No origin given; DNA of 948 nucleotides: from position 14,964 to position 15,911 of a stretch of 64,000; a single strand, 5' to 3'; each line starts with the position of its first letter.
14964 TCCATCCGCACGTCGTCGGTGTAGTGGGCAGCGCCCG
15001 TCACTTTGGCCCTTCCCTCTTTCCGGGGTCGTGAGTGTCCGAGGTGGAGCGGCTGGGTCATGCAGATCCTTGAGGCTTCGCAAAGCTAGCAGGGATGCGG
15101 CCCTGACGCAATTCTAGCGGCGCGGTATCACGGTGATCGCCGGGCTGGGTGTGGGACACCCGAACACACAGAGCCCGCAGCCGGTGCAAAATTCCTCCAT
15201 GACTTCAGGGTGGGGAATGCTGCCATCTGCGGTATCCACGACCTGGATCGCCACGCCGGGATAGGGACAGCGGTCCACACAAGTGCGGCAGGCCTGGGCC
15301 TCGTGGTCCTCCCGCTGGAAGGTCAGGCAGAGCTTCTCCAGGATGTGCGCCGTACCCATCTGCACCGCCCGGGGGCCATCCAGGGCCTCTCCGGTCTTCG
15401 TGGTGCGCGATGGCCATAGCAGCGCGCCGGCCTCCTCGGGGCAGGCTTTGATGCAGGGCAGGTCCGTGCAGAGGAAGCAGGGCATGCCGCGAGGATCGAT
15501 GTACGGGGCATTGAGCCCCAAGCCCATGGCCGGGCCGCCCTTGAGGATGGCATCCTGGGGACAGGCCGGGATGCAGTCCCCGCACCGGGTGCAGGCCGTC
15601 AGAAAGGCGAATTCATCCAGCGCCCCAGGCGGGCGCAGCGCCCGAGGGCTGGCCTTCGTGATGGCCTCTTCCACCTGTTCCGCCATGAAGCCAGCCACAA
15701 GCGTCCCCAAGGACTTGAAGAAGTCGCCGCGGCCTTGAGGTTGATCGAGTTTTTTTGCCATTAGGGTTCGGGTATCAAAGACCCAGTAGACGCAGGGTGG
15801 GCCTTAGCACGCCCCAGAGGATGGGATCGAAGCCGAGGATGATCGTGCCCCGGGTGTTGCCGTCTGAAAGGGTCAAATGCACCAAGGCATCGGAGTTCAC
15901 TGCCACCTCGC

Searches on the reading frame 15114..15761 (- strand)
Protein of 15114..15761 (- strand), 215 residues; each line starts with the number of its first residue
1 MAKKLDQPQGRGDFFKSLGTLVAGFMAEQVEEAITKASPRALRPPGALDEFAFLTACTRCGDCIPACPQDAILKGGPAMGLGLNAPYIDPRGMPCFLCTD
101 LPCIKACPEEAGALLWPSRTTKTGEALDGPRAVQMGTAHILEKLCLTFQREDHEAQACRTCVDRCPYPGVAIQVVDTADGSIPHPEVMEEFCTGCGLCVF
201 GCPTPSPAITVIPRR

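Call 64: search_protein_families(library=pfam, proteins=[window:15114-15761:-], max_evalue=0.0001)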
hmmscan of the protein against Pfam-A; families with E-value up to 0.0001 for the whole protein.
window:15114-15761:- (215 aa): 11 families
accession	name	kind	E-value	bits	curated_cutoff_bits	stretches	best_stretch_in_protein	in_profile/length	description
PF12838.12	Fer4_7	-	7.4e-12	46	27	2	57-111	2-52/52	4Fe-4S dicluster domain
PF13187.11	Fer4_9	-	3.1e-10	40.4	27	0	48-72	34-52/52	4Fe-4S dicluster domain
PF00037.32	Fer4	-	6.6e-10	38.8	21.1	1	56-72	7-23/24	4Fe-4S binding domain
PF12797.12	Fer4_2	-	1.7e-09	37.4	24.5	1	183-204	1-22/22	4Fe-4S binding domain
PF12837.12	Fer4_6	-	3.3e-09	36.7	25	0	184-204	1-21/24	4Fe-4S binding domain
PF13237.11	Fer4_10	-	9e-09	35.6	25.5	0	157-203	11-53/53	4Fe-4S dicluster domain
PF14697.11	Fer4_21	-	1.1e-05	25.9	35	0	157-204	10-53/59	4Fe-4S dicluster domain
PF13484.11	Fer4_16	-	1.9e-05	25.8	30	0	57-74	2-19/66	4Fe-4S double cluster binding domain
PF25160.1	LdpA_Fe-S-bd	-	2.9e-05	24.2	27.6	0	44-72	14-43/49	LdpA Fe-S cluster-binding domain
PF12798.12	Fer4_3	-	4.4e-05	24.4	27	0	57-71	1-15/15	4Fe-4S binding domain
PF12800.12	Fer4_4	-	7.7e-05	23.2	24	0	56-69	3-16/17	4Fe-4S binding domain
